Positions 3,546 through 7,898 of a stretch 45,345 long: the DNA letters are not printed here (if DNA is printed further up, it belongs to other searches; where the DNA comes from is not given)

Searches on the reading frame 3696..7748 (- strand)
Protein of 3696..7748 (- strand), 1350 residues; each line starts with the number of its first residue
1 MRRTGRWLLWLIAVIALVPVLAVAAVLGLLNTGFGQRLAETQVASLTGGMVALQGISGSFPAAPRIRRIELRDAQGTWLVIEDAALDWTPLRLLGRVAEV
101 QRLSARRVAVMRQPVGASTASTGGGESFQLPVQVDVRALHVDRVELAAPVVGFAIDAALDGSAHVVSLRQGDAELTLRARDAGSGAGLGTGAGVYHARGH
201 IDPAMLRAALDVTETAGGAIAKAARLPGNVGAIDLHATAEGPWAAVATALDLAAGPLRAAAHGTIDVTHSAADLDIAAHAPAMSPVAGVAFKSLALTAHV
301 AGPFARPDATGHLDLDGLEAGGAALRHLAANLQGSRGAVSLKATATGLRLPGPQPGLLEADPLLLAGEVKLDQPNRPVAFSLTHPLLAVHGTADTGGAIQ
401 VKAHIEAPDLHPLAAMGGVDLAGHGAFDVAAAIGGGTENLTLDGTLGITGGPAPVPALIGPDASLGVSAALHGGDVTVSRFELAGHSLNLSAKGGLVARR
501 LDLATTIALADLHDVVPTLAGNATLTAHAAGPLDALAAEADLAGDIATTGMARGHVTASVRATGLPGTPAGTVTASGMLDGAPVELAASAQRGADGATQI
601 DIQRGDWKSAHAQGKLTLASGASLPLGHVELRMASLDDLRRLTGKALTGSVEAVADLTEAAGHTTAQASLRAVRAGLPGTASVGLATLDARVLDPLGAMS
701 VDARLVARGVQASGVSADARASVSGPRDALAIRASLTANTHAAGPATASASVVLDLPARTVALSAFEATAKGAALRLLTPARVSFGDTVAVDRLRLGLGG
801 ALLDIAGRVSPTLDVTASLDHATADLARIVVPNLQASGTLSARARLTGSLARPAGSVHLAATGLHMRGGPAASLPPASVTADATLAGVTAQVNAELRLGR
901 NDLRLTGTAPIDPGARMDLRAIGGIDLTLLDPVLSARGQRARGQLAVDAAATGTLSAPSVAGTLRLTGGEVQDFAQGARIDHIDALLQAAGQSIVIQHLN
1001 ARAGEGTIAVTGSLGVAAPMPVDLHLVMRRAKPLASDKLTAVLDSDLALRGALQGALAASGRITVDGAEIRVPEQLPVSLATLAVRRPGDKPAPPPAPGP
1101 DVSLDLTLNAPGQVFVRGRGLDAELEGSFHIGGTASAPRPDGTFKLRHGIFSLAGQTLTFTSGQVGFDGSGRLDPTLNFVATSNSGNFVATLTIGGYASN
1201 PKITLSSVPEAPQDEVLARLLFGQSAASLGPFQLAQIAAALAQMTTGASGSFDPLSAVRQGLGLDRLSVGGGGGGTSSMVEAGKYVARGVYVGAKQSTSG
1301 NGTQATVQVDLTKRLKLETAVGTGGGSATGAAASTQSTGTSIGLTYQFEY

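Call 94: search_protein_families(library=pfam, proteins=[window:3696-7748:-], max_evalue=0.00001)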
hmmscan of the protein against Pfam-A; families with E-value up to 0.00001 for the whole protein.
window:3696-7748:- (1350 aa): 1 family
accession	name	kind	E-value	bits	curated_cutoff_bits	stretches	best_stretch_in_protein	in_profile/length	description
PF04357.19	TamB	-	9.9e-54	183.5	22.4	1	998-1350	2-381/381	TamB, inner membrane protein subunit of TAM complex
